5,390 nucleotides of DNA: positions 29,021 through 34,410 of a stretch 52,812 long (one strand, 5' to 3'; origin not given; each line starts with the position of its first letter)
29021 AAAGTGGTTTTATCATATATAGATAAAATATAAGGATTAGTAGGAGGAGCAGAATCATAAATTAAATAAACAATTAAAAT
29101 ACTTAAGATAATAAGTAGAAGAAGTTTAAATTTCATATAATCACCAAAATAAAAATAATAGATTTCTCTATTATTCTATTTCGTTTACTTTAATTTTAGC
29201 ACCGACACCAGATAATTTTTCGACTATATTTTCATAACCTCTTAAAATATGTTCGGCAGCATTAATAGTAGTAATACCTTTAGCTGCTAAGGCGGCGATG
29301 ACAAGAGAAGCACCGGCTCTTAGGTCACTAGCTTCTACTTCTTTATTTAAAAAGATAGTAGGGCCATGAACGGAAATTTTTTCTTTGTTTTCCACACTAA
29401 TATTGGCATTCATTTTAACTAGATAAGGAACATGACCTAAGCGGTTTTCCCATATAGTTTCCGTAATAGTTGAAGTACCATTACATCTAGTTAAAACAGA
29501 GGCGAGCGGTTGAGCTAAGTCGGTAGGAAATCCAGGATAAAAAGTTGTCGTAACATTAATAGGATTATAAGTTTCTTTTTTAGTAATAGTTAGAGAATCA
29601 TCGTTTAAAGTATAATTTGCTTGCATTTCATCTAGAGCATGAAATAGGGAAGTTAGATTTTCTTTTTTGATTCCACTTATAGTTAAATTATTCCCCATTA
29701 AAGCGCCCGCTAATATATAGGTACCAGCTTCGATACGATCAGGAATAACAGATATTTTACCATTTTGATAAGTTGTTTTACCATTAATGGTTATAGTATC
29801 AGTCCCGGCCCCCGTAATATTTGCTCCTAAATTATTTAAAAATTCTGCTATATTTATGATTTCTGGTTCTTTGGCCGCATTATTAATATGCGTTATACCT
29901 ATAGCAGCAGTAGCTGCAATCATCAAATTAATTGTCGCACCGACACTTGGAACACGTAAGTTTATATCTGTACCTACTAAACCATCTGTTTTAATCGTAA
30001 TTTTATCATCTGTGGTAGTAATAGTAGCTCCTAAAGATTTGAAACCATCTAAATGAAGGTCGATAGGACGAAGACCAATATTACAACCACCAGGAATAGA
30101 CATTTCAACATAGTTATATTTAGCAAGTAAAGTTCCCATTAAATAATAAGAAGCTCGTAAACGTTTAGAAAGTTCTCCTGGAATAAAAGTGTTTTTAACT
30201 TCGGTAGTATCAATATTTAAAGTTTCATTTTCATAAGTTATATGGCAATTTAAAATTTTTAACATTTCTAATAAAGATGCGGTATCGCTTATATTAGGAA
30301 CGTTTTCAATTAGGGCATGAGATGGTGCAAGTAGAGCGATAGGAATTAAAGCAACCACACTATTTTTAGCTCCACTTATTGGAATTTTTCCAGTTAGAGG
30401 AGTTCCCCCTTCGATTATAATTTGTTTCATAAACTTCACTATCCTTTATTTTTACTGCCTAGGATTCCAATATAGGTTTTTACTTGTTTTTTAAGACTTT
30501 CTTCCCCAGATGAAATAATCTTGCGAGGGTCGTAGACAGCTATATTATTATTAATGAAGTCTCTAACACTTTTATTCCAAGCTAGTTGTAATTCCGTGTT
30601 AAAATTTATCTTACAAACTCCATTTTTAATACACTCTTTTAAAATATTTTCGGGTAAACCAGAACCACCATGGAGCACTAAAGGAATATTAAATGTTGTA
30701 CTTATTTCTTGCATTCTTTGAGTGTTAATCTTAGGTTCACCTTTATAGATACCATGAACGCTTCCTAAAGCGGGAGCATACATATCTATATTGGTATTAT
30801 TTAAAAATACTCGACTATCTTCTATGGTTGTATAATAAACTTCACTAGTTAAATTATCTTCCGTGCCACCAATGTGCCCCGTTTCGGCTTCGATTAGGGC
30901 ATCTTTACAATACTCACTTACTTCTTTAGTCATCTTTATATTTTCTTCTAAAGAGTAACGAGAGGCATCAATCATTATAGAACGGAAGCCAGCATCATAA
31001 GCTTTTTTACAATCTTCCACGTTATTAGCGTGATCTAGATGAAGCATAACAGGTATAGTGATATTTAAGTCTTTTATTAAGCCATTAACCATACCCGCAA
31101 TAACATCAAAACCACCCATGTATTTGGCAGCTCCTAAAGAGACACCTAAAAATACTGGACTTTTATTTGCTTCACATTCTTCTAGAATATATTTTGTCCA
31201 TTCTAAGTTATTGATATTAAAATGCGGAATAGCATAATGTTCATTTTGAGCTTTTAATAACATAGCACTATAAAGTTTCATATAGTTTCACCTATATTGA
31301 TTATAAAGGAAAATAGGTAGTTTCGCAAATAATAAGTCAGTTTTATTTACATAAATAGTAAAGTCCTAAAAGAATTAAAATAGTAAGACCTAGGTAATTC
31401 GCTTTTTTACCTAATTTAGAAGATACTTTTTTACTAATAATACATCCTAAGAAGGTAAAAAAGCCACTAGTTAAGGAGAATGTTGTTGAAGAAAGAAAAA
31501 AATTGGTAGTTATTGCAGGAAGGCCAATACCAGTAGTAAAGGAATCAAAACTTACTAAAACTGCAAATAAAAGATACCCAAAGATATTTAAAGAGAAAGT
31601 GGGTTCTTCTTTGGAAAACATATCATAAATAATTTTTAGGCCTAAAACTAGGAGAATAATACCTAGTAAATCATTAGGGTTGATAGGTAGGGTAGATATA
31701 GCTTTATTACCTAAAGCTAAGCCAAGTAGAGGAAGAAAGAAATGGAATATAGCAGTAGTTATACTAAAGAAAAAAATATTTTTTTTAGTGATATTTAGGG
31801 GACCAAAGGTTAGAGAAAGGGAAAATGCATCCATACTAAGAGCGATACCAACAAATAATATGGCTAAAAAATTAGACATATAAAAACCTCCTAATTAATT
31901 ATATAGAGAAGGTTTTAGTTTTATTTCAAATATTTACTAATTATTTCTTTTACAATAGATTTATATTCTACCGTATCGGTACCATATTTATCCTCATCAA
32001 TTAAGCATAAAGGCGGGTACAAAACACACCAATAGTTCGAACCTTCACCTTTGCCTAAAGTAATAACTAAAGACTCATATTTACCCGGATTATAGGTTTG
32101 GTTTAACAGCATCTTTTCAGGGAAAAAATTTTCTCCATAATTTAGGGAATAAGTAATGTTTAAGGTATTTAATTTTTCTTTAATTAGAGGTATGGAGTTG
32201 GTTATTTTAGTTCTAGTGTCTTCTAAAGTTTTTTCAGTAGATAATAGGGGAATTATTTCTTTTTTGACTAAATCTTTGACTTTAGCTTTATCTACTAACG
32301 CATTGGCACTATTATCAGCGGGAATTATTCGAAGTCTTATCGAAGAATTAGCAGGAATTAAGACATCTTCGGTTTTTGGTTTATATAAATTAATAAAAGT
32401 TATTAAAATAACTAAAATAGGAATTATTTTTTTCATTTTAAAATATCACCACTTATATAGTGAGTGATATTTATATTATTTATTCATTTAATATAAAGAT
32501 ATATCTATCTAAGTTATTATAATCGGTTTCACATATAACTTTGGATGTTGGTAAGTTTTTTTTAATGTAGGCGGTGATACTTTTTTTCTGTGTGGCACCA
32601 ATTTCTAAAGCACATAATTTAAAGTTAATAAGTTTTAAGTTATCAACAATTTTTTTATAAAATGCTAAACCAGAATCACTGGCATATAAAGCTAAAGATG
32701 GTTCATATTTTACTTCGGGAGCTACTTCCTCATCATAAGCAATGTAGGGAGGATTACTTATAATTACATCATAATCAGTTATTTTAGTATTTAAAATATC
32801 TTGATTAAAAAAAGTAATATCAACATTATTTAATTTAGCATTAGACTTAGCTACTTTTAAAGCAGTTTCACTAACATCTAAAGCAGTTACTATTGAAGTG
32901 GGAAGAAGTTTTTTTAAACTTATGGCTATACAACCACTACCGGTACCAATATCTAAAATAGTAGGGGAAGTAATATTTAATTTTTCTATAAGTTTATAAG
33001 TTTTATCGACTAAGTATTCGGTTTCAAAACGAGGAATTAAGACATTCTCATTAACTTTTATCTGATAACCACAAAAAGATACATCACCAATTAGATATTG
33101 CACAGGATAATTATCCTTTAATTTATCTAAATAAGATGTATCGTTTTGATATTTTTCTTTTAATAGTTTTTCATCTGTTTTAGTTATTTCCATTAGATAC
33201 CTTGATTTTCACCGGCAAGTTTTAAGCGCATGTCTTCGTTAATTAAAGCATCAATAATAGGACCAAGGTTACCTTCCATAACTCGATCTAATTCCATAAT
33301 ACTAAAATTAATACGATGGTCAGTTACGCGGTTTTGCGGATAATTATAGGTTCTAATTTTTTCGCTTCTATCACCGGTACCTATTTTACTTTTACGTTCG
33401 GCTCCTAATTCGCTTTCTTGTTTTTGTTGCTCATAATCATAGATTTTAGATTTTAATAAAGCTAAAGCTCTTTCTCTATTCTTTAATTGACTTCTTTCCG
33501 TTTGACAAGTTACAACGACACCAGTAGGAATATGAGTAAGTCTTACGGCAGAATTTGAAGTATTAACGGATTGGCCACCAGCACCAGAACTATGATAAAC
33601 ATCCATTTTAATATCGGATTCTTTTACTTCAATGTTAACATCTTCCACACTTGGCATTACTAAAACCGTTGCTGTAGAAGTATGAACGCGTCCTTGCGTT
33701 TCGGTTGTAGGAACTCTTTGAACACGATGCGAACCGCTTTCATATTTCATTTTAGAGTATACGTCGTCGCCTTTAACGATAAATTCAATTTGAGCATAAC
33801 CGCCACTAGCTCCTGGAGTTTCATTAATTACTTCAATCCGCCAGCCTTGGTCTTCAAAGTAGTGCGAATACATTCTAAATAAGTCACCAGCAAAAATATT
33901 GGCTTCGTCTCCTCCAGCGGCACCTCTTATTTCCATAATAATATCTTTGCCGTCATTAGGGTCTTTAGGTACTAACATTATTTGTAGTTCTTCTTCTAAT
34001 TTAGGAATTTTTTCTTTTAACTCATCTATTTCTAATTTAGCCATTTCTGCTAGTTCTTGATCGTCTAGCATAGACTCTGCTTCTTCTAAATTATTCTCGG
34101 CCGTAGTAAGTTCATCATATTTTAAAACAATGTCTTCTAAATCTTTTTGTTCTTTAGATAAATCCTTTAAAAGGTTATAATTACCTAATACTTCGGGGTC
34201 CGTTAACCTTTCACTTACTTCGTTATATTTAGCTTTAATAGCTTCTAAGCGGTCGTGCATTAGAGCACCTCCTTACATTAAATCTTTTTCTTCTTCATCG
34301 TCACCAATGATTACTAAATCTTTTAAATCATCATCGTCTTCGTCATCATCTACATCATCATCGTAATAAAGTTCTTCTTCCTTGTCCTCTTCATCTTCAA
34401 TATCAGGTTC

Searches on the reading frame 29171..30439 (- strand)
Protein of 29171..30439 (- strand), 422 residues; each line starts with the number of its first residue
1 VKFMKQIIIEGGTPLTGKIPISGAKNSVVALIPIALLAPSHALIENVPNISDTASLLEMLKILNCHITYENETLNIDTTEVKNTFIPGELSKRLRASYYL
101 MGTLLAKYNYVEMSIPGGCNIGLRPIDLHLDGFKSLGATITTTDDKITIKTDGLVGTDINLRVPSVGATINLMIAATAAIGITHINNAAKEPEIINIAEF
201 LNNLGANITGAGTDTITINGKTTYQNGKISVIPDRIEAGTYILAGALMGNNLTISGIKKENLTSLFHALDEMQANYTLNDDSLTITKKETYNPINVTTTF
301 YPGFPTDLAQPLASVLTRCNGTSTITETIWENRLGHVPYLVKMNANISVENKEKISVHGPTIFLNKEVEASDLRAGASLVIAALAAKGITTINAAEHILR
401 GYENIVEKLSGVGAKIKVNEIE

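Call 20: search_protein_families(library=pfam, proteins=[window:29171-30439:-], max_evalue=0.001)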
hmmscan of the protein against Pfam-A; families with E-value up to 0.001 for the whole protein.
window:29171-30439:- (422 aa): 1 family
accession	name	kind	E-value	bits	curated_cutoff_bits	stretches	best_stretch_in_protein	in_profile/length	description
PF00275.25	EPSP_synthase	-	1e-79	268.7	22.8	1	10-409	2-417/417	EPSP synthase (3-phosphoshikimate 1-carboxyvinyltransferase)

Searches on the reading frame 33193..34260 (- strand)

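Call 96: search_protein_families(library=pfam, proteins=[window:33193-34260:-], max_evalue=0.00001)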
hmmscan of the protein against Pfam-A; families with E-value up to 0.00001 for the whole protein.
window:33193-34260:- (355 aa): 2 families
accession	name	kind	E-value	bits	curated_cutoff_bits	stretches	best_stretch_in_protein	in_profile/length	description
PF03462.23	PCRF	-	1.1e-71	241.1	24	1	8-199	1-194/194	PCRF domain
PF00472.26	RF-1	-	1.6e-42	144.5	35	1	207-316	2-116/116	RF-1 domain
